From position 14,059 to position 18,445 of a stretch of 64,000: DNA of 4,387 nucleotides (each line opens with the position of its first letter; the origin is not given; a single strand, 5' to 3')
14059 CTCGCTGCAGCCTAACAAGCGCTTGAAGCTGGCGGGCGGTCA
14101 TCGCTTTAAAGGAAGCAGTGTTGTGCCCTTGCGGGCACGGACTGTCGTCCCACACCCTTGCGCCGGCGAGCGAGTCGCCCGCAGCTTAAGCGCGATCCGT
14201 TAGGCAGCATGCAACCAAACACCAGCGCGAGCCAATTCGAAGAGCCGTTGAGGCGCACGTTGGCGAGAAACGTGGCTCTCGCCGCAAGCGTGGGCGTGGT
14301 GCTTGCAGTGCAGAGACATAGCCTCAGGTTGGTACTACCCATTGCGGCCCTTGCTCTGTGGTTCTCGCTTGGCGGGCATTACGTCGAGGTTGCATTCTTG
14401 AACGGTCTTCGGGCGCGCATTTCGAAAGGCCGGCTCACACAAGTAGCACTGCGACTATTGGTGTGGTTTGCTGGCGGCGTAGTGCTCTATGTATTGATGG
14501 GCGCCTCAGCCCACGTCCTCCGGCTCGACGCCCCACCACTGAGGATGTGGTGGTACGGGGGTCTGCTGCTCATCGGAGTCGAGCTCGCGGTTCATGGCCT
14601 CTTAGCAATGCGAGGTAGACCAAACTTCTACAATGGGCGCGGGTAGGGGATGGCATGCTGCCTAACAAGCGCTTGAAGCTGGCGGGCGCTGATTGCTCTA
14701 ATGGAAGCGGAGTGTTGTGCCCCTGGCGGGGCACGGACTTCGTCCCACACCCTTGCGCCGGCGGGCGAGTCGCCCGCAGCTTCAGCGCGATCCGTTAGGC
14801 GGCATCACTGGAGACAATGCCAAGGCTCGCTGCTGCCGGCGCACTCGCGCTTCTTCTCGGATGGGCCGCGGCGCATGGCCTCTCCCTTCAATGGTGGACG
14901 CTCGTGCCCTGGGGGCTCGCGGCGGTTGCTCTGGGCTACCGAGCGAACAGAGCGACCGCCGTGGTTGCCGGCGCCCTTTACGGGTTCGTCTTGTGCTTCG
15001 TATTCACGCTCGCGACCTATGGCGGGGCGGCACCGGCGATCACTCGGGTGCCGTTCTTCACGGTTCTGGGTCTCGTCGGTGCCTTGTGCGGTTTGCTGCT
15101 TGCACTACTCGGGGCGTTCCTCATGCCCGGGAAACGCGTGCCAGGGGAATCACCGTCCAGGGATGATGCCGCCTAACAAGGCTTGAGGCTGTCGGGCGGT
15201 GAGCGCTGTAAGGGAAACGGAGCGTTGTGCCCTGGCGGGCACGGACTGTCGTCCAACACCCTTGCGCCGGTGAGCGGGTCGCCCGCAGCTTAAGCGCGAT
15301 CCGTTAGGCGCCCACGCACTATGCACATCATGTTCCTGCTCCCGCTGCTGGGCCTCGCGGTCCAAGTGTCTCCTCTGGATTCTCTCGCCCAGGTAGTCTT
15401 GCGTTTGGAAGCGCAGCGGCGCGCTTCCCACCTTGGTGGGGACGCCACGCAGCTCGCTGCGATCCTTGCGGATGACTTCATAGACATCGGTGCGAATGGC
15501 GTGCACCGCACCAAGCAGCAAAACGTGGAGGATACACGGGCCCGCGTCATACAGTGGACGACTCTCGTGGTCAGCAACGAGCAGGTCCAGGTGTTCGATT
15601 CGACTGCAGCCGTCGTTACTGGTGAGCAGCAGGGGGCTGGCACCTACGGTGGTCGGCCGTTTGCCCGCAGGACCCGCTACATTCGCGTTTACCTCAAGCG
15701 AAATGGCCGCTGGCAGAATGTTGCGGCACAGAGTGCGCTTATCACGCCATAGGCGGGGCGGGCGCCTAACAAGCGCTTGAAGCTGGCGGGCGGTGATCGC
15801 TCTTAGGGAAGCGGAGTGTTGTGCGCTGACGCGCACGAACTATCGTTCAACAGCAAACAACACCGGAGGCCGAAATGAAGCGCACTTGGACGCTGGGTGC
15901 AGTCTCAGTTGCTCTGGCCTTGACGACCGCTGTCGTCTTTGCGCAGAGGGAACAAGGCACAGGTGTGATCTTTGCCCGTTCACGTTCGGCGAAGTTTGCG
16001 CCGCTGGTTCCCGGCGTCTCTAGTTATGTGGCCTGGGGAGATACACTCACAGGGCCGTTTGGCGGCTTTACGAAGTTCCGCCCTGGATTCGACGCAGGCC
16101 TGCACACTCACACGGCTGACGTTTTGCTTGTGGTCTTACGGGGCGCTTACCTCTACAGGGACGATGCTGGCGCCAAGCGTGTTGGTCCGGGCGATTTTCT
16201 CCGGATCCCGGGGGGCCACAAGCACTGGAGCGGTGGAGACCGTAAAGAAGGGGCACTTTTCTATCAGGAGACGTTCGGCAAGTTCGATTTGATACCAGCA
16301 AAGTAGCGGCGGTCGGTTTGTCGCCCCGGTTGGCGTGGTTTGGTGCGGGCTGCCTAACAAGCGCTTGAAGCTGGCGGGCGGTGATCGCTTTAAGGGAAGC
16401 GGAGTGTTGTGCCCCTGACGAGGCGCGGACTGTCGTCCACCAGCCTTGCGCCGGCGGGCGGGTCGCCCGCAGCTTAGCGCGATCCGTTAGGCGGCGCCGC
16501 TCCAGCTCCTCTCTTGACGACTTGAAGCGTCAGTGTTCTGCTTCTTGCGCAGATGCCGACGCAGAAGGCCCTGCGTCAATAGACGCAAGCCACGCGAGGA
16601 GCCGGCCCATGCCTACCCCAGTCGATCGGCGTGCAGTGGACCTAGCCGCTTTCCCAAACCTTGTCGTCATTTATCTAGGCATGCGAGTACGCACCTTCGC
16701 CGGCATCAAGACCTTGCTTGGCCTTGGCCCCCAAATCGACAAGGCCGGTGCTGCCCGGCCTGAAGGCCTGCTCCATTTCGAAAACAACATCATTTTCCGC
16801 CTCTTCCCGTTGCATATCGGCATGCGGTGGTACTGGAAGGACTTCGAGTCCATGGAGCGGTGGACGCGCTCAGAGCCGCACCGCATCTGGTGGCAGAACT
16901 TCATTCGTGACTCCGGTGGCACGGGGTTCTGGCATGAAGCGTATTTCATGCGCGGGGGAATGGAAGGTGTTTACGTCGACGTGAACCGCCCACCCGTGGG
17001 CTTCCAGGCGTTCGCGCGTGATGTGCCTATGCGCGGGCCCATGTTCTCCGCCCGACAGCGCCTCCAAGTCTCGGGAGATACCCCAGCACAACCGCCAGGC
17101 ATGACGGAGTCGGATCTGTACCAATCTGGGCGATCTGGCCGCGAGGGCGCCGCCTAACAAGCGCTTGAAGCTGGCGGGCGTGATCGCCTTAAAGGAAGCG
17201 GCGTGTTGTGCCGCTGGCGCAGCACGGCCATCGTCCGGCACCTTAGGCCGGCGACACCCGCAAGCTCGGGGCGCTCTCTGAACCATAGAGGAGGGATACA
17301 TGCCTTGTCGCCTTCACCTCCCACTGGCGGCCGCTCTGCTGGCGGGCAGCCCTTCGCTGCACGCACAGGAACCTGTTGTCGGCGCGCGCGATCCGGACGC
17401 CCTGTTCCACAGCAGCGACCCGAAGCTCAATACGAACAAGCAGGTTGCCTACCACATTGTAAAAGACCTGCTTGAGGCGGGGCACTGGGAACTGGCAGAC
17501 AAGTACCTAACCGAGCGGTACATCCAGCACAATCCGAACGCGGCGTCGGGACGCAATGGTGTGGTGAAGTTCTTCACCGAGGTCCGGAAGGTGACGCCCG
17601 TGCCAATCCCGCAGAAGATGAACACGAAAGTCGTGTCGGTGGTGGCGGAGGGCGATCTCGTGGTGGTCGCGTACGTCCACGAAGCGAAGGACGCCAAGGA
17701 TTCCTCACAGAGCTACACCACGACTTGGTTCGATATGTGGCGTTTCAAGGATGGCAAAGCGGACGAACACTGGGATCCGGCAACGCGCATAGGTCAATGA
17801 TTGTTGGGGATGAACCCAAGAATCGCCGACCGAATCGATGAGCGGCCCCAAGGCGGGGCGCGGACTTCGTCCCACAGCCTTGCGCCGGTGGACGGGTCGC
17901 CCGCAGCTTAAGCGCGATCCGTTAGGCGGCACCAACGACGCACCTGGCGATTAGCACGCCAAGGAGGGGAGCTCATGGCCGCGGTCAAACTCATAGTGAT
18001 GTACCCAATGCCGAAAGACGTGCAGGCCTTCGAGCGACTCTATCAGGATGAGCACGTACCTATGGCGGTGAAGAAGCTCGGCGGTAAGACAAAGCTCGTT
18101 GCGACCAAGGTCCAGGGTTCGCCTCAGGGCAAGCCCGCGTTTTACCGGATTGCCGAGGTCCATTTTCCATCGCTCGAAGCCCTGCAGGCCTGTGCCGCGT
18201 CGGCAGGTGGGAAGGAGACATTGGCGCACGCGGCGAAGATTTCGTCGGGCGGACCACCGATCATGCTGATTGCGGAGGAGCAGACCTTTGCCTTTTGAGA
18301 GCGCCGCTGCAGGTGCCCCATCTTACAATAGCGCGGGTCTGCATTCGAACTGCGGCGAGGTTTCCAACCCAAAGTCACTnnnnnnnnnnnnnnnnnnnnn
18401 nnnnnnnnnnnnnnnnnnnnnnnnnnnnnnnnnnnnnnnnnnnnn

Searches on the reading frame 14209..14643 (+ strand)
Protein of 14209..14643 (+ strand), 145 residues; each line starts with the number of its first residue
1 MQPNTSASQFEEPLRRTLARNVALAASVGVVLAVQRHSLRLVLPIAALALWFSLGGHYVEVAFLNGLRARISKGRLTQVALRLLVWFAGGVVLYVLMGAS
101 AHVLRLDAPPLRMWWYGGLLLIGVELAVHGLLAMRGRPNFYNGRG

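Call 24: search_protein_families(library=pfam, max_evalue=0.01, proteins=[window:14209-14643:+])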
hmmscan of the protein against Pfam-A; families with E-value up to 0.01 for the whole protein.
window:14209-14643:+ (145 aa): 0 families

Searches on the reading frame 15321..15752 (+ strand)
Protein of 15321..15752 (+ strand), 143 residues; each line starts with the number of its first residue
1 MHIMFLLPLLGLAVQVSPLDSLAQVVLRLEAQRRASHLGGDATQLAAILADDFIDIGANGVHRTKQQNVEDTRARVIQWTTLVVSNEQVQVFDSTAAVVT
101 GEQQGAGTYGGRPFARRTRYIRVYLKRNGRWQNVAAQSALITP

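Call 24: search_protein_families(library=pfam, max_evalue=0.01, proteins=[window:15321-15749:+])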
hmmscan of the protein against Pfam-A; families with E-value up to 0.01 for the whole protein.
window:15321-15749:+ (143 aa): 3 families
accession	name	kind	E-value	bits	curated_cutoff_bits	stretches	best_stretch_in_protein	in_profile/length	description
PF14534.12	DUF4440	-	8.9e-19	68.4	25.2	1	26-132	1-106/107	Domain of unknown function (DUF4440)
PF08332.16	CaMKII_AD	-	0.00085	19.9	22.1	1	80-135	65-121/128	Calcium/calmodulin dependent protein kinase II association domain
PF12680.13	SnoaL_2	-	0.0043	18.1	27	1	40-132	11-100/102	SnoaL-like domain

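Call 68: find_encoding_contigs(protein=window:15321-15752:+, flank=10000, max_places=8)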
Protein window:15321-15752:+ (143 aa): 23 contigs read that carry it; 8 places shown.
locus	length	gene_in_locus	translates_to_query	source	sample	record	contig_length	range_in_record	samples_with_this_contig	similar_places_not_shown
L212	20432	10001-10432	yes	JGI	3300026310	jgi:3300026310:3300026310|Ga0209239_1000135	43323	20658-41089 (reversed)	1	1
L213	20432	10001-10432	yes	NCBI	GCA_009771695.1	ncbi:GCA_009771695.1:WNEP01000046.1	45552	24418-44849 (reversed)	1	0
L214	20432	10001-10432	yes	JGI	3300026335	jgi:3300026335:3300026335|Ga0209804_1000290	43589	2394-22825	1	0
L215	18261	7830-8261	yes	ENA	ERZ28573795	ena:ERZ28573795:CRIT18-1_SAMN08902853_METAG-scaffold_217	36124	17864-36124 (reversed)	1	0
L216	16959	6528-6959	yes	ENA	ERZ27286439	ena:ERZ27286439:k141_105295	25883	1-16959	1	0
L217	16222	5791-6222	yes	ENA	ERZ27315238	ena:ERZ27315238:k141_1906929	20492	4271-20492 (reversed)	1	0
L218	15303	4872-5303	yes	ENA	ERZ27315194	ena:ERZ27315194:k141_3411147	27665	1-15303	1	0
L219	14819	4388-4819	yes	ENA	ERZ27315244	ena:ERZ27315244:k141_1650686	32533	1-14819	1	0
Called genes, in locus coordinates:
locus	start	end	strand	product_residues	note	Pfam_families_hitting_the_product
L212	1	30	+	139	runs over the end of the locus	PF14534:DUF4440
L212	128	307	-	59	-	-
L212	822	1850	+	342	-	-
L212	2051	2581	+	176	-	-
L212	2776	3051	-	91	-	-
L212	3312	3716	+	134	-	PF00903:Glyoxalase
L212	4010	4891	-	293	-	-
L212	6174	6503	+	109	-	PF04993:TfoX_N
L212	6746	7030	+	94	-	PF00132:Hexapep (weak), PF14602:Hexapep_2 (weak)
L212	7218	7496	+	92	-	-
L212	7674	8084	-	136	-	PF00903:Glyoxalase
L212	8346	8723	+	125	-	-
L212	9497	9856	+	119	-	-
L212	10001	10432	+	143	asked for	PF14534:DUF4440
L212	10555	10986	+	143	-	PF14499:DUF4437 (weak), PF07883:Cupin_2 (weak)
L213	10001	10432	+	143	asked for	PF14534:DUF4440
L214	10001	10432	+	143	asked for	PF14534:DUF4440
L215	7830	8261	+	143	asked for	PF14534:DUF4440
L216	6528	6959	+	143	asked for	PF14534:DUF4440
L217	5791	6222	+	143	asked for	PF14534:DUF4440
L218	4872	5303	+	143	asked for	PF14534:DUF4440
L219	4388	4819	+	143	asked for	PF14534:DUF4440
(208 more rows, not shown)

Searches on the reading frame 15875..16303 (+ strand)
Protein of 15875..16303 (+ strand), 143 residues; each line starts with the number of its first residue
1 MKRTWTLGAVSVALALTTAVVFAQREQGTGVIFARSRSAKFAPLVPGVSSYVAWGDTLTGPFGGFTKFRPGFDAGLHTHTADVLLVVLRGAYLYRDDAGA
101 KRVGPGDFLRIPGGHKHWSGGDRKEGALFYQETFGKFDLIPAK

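Call 24: search_protein_families(library=pfam, max_evalue=0.01, proteins=[window:15875-16303:+])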
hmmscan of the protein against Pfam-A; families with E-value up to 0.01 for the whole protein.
window:15875-16303:+ (143 aa): 3 families
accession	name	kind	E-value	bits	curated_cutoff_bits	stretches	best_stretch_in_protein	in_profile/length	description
PF07883.17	Cupin_2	-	7e-07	29.3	27.2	1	66-118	3-55/70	Cupin domain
PF14499.12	DUF4437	-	4e-06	26.6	24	1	54-141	28-117/250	Domain of unknown function (DUF4437)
PF12973.13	Cupin_7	-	6.1e-05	23.2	27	1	33-128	5-96/105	ChrR Cupin-like domain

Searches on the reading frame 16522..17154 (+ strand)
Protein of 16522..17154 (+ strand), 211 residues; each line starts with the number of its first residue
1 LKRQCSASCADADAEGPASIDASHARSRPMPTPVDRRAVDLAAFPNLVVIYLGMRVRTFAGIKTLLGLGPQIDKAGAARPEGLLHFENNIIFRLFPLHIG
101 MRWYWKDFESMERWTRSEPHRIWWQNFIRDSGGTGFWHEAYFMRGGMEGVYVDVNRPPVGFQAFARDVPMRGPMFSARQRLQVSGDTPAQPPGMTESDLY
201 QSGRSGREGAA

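Call 24: search_protein_families(library=pfam, max_evalue=0.01, proteins=[window:16522-17154:+])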
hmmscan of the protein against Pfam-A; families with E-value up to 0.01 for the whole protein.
window:16522-17154:+ (211 aa): 2 families
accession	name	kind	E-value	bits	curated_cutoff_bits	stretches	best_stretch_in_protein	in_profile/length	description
PF13826.12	Monooxy_af470-like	-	3.5e-20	72.9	25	1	47-160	1-117/118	Monooxygenase af470-like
PF13816.12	Dehydratase_hem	-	8.5e-05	22.5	25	1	104-143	57-96/310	Haem-containing dehydratase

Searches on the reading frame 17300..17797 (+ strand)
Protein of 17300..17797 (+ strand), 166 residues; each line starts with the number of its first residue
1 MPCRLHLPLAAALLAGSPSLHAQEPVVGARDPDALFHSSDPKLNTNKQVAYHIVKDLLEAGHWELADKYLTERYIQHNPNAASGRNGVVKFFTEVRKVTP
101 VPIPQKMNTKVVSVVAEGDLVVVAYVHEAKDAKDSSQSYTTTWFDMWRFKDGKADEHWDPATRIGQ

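Call 24: search_protein_families(library=pfam, max_evalue=0.01, proteins=[window:17300-17797:+])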
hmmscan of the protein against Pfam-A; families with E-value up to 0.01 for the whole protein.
window:17300-17797:+ (166 aa): 2 families
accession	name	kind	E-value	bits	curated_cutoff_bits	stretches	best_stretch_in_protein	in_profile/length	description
PF12680.13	SnoaL_2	-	1.2e-11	45.5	27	1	56-157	6-102/102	SnoaL-like domain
PF07366.18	SnoaL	-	1.9e-09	37.8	28.4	1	49-159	2-115/126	SnoaL-like polyketide cyclase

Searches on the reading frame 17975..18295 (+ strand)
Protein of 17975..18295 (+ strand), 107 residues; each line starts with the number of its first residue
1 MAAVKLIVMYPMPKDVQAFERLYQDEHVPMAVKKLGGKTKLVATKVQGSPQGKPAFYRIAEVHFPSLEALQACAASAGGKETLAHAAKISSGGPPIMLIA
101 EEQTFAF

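Call 24: search_protein_families(library=pfam, max_evalue=0.01, proteins=[window:17975-18295:+])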
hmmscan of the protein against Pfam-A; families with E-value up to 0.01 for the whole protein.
window:17975-18295:+ (107 aa): 2 families
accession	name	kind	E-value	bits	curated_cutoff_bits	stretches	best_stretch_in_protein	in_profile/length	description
PF07110.17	EthD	-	1.3e-05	26.6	22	1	15-83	5-85/96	EthD domain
PF07045.17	DUF1330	-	0.0061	17.3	23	1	26-90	21-84/94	Domain of unknown function (DUF1330)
